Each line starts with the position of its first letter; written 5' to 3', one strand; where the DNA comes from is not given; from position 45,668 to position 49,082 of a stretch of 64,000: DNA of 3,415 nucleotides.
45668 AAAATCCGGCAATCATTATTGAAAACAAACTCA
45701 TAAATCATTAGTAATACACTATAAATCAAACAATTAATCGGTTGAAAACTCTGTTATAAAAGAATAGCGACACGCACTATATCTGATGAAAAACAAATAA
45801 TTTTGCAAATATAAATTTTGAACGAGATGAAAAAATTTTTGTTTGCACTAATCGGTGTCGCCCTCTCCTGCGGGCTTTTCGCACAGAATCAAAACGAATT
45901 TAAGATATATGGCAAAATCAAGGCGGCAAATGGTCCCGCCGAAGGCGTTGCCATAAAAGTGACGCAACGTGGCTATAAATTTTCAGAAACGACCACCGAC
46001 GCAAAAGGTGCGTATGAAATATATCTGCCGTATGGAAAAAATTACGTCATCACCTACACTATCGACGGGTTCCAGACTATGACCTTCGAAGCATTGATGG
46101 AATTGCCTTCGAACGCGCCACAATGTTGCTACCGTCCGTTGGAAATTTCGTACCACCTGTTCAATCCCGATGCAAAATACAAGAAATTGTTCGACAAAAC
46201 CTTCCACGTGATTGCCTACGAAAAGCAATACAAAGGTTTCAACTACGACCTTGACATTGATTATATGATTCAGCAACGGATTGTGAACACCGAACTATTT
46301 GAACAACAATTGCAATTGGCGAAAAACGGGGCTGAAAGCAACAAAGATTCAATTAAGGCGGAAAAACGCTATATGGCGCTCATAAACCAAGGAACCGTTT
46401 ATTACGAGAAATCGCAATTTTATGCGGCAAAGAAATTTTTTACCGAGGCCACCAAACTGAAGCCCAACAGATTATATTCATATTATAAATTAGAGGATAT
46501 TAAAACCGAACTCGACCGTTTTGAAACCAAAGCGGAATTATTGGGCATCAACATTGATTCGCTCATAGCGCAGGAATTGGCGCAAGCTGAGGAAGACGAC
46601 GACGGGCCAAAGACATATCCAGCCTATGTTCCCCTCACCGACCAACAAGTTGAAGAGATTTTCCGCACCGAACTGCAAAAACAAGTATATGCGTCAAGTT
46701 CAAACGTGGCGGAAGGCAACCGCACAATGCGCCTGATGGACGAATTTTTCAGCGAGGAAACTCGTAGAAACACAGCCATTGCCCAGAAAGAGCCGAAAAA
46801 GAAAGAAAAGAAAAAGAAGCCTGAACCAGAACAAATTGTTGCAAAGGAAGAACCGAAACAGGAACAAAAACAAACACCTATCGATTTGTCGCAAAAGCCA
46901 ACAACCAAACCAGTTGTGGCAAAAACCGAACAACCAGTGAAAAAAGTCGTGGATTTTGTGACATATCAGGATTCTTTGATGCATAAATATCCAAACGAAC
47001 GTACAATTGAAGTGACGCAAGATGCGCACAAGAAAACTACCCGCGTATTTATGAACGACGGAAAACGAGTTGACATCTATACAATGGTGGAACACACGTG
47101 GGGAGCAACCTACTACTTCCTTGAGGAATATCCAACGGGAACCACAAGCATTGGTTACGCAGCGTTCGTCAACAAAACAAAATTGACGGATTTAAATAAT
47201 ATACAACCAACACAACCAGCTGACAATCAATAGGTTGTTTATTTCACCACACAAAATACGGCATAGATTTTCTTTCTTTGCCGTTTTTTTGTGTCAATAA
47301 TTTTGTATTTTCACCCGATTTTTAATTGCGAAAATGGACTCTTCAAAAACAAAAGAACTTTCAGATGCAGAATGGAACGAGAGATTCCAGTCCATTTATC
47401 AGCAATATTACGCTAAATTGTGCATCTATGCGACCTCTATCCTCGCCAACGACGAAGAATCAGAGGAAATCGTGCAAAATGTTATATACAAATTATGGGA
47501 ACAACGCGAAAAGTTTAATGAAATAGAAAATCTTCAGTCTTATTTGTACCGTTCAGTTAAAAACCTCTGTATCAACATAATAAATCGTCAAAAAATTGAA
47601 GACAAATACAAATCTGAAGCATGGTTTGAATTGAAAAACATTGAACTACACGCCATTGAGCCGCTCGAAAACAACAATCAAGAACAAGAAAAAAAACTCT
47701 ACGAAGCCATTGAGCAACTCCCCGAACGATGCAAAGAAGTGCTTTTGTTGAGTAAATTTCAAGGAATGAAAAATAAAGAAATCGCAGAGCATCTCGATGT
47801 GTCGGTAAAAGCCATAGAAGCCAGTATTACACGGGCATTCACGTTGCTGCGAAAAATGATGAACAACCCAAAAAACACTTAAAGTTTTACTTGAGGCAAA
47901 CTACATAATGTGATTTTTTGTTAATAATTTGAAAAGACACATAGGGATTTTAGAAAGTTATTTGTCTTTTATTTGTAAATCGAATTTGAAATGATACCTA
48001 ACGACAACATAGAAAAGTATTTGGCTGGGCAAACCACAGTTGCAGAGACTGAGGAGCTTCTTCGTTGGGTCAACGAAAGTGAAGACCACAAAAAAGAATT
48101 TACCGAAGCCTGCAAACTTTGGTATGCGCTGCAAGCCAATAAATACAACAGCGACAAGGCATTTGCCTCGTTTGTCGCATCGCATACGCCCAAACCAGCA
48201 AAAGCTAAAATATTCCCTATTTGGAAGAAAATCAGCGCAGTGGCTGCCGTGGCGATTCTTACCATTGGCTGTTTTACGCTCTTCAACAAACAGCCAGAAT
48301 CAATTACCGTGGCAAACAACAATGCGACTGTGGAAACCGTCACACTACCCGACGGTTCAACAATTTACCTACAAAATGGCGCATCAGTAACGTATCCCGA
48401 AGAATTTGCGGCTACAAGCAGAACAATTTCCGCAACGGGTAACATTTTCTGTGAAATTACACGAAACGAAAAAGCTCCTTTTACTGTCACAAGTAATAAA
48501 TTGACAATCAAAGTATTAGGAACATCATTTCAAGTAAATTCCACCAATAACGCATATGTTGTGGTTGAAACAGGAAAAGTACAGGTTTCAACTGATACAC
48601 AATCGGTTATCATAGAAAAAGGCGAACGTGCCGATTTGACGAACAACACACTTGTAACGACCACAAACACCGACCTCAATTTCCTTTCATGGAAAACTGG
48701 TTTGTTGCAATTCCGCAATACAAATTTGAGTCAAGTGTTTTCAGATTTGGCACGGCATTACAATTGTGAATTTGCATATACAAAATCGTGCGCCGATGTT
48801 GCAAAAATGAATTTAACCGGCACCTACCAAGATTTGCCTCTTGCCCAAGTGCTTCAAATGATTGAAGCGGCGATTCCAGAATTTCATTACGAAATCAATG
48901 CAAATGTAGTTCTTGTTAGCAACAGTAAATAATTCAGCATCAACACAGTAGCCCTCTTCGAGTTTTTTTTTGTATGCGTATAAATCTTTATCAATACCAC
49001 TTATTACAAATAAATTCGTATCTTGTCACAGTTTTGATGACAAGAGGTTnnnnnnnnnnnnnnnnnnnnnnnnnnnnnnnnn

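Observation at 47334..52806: ECF sigma / FecR anti-sigma module wired to an STN-domain mini-barrel and an RCC1-propeller surface protein instead of a TonB-dependent transducer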

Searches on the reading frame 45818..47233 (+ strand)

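Call 3: search_protein_families(library=pfam, proteins=[window:45818-47233:+], max_evalue=1)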
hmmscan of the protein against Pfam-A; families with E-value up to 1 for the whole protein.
window:45818-47233:+ (471 aa): 6 families
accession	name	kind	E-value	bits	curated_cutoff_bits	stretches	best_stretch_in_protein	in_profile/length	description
PF13620.12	CarboxypepD_reg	-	2.4e-06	28.2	32.3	1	30-91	2-65/82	Carboxypeptidase regulatory-like domain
PF13715.12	CarbopepD_reg_2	-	0.0002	21.7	32.2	1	30-91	1-61/88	CarboxypepD_reg-like domain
PF00515.34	TPR_1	-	0.00061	19.9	27.8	1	187-217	3-33/34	Tetratricopeptide repeat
PF07719.23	TPR_2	-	0.0047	17.4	27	1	187-217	3-33/34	Tetratricopeptide repeat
PF13181.12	TPR_8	-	0.011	16.3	25.7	1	187-217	3-33/34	Tetratricopeptide repeat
PF17210.9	SdrD_B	-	0.17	12.6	29.7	1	38-84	21-69/112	SdrD B-like domain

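Call 4: search_protein_families(library=ncbifam, proteins=[window:45818-47233:+], max_evalue=1)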
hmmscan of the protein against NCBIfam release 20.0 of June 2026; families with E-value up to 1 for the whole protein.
window:45818-47233:+ (471 aa): 2 families
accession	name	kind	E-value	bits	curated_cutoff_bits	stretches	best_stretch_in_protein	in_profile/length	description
NF058648.1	ECF_sub_HI1622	equivalog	0.14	12.1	100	1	21-75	19-75/180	NikL family nickel/cobalt ECF transporter subunit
NF052318.1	T9SS_sortase_N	equivalog_domain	0.2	11.8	40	0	4-31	1-27/140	type IX secretion system sortase PorU, long form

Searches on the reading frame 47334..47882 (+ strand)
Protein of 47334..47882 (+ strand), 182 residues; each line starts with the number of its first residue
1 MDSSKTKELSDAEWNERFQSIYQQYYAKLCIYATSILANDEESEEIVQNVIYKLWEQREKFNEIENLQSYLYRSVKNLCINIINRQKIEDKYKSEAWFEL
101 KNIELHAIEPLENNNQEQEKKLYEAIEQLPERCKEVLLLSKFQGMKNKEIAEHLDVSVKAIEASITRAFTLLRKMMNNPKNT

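Call 3: search_protein_families(library=pfam, proteins=[window:47334-47882:+], max_evalue=1)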
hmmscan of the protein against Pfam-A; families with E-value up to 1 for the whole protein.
window:47334-47882:+ (182 aa): 9 families
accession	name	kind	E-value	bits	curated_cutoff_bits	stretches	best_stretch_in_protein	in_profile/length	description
PF08281.18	Sigma70_r4_2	-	9.4e-16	57.6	25.7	1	121-169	3-51/54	Sigma-70, region 4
PF04542.20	Sigma70_r2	-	3.1e-11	43.4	24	1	21-87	1-69/71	Sigma-70 region 2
PF04545.22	Sigma70_r4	-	9.2e-08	31.9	24.1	1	125-174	1-50/50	Sigma-70, region 4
PF07638.17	Sigma70_ECF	-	1.1e-06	29.1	21.1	1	20-174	21-177/185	ECF sigma factor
PF00196.25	GerE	-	5.4e-05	23.2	23.5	1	131-170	5-43/57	Bacterial regulatory proteins, luxR family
PF13384.12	HTH_23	-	0.036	14.3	24.6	1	136-160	10-33/50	Homeodomain-like domain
PF01022.26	HTH_5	-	0.051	13.9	22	1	130-161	2-32/47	Bacterial regulatory protein, arsR family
PF08279.18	HTH_11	-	0.13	12.6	25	1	138-164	10-35/55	HTH domain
PF22029.2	PhyR_sigma2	-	0.16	12.5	27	1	32-73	11-52/55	Sigma2 domain of PhyR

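Call 4: search_protein_families(library=ncbifam, proteins=[window:47334-47882:+], max_evalue=1)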
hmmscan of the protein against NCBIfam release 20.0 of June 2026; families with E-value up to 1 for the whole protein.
window:47334-47882:+ (182 aa): 113 families (the best 25 are shown)
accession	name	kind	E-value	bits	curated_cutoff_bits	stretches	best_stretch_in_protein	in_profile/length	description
TIGR02985.1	Sig70_bacteroi1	subfamily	5.6e-46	156.7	126.4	1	17-175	2-161/162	RNA polymerase sigma-70 factor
NF058625.1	sigma_PG0214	equivalog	5.4e-27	94.5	130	1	16-181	4-166/170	GFO_1088 family ECF-type sigma factor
TIGR02937.1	sigma70-ECF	superfamily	3.7e-25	88.5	42.9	1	18-175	3-164/165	sigma-70 family RNA polymerase sigma factor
NF004113.0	PRK05602.1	equivalog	2e-23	83.1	208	1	18-178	47-203/211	RNA polymerase sigma factor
TIGR02983.1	SigE-fam_strep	subfamily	3.1e-21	75.9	141.55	1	15-178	5-160/162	SigE family RNA polymerase sigma factor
NF009179.0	PRK12527.1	equivalog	8.6e-19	68.1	162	1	23-177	2-154/159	RNA polymerase sigma factor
NF009172.0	PRK12519.1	subfamily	3.4e-18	65.9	222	1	20-178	33-191/194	RNA polymerase sigma factor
TIGR02959.1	SigZ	equivalog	4.7e-18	65.6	168.65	1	22-178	1-150/170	RNA polymerase sigma factor SigZ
NF007215.0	PRK09637.1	equivalog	5.6e-17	62.3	212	1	18-177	3-155/181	RNA polymerase sigma factor SigZ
NF009190.0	PRK12538.1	equivalog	7.6e-17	61.8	303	1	33-177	80-220/233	RNA polymerase sigma factor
NF009176.0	PRK12524.1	equivalog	1.1e-16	61.2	264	1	30-173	40-181/196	RNA polymerase sigma factor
NF005448.0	PRK07037.1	equivalog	1.3e-16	60.7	190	1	21-178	17-173/186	RNA polymerase factor sigma-70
NF008888.0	PRK11922.1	equivalog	1.4e-16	60.8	204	1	15-177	29-197/231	RNA polymerase sigma factor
NF040705.1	sigma_mbnA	exception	3.7e-16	59.6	350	1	25-176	9-158/272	methanobactin precursor domain-containing sigma factor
NF006089.0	PRK08241.1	subfamily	1.3e-15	57.4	240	1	6-175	12-203/343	RNA polymerase subunit sigma-70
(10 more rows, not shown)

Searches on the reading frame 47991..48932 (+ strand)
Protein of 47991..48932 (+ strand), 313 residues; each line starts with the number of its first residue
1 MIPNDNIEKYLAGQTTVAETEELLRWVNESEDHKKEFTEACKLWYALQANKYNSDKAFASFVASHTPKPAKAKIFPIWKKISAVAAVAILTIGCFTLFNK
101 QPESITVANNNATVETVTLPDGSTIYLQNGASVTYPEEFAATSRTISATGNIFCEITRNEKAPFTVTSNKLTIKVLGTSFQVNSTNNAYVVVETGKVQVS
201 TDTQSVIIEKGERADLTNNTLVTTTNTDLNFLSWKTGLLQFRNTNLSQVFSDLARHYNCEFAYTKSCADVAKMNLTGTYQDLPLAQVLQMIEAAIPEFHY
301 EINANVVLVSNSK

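Call 3: search_protein_families(library=pfam, proteins=[window:47991-48932:+], max_evalue=1)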
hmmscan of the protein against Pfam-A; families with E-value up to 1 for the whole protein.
window:47991-48932:+ (313 aa): 5 families
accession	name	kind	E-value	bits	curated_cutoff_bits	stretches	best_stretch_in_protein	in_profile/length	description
PF04773.18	FecR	-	1.4e-12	48.3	24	1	115-198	11-97/97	FecR protein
PF16344.10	FecR_C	-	8.6e-11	42.2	24.4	1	239-308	2-69/70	FecR, C-terminal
PF05899.18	Cupin_3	-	0.0094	16.1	23.5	0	179-223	18-63/74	EutQ-like cupin domain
PF16220.10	DUF4880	-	0.021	15.1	25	1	12-43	12-43/43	Domain of unknown function (DUF4880)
PF14970.11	TEDC1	-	0.084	13.6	27.4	1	210-273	62-116/169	Tubulin epsilon and delta complex protein 1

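Call 4: search_protein_families(library=ncbifam, proteins=[window:47991-48932:+], max_evalue=1)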
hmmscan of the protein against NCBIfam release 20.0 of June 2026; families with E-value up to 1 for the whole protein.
window:47991-48932:+ (313 aa): 3 families
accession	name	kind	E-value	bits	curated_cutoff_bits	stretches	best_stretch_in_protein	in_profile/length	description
NF007296.1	PRK09774.1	equivalog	4.9e-17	62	385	1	111-296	111-297/313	ferric citrate uptake sigma factor regulator FecR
NF047528.1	LIMLP_03685_anti-sigma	equivalog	3.9e-07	29.6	200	2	8-108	2-93/347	LIMLP_03685 family anti-sigma factor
NF047849.1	Lsa33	exception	0.00078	18.7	420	1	149-222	111-190/310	surface adhesin Lsa33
